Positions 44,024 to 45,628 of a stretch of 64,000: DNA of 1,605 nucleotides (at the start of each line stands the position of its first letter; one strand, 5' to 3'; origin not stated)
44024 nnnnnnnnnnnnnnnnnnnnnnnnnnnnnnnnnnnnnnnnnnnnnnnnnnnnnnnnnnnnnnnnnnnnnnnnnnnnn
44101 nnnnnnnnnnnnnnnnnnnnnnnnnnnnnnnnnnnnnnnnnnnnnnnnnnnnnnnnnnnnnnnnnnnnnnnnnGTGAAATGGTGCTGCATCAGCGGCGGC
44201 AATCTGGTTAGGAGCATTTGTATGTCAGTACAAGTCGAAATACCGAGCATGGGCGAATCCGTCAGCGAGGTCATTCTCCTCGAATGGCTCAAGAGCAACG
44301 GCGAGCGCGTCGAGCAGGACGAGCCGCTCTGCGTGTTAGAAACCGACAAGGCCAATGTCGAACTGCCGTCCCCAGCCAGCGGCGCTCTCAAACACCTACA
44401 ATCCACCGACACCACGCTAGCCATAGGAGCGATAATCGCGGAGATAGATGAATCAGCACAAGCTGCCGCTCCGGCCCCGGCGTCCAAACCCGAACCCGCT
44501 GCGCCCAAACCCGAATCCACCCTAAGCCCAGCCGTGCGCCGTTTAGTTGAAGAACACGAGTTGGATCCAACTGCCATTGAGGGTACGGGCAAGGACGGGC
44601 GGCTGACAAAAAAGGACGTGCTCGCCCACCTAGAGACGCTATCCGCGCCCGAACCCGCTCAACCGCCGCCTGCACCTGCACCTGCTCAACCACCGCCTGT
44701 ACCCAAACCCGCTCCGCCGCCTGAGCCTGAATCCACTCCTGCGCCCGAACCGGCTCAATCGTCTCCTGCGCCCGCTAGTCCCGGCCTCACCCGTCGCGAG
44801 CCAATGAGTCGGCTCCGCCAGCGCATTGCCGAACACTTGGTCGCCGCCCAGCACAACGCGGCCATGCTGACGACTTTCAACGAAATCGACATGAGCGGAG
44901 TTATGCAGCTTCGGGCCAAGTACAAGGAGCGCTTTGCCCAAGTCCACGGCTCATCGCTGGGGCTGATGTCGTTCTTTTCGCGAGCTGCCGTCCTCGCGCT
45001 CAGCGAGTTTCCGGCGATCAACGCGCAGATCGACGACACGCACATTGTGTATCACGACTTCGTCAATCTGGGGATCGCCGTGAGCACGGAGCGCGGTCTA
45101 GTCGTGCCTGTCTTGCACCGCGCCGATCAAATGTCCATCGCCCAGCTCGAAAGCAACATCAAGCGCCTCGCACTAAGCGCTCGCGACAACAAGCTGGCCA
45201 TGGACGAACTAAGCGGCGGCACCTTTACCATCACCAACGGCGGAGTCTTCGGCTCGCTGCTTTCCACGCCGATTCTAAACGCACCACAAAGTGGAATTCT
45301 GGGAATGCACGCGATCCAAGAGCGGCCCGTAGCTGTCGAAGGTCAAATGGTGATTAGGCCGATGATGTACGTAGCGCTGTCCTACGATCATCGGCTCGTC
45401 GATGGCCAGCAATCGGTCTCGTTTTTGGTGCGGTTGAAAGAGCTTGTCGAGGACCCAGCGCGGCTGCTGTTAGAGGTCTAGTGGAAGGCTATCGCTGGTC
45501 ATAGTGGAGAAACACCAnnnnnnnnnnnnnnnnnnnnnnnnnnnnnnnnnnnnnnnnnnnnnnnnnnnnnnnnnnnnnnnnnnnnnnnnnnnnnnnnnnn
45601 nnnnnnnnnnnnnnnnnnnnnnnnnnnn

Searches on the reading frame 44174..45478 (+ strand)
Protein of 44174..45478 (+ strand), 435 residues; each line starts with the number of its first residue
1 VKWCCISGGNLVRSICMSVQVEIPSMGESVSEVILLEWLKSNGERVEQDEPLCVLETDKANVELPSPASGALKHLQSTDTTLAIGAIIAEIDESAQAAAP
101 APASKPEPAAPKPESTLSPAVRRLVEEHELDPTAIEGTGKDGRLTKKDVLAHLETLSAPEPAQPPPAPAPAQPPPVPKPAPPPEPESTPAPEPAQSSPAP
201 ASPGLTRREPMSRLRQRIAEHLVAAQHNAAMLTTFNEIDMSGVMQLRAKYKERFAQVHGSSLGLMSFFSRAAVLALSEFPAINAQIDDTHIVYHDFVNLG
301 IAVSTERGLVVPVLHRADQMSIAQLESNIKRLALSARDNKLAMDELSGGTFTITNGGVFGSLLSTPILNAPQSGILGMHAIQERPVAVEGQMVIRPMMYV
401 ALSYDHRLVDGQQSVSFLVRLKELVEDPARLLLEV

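Call 96: search_protein_families(library=pfam, proteins=[window:44174-45478:+], max_evalue=0.0001)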
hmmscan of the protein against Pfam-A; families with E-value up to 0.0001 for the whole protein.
window:44174-45478:+ (435 aa): 3 families
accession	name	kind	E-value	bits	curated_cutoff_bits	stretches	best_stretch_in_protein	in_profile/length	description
PF00198.28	2-oxoacid_dh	-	2.6e-81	272.9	23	1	206-433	4-232/232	2-oxoacid dehydrogenases acyltransferase (catalytic domain)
PF00364.28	Biotin_lipoyl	-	3.3e-17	62.5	22.1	1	20-91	2-73/73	Biotin-requiring enzyme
PF02817.22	E3_binding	-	4.3e-12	46.5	23.7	1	118-150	4-36/36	e3 binding domain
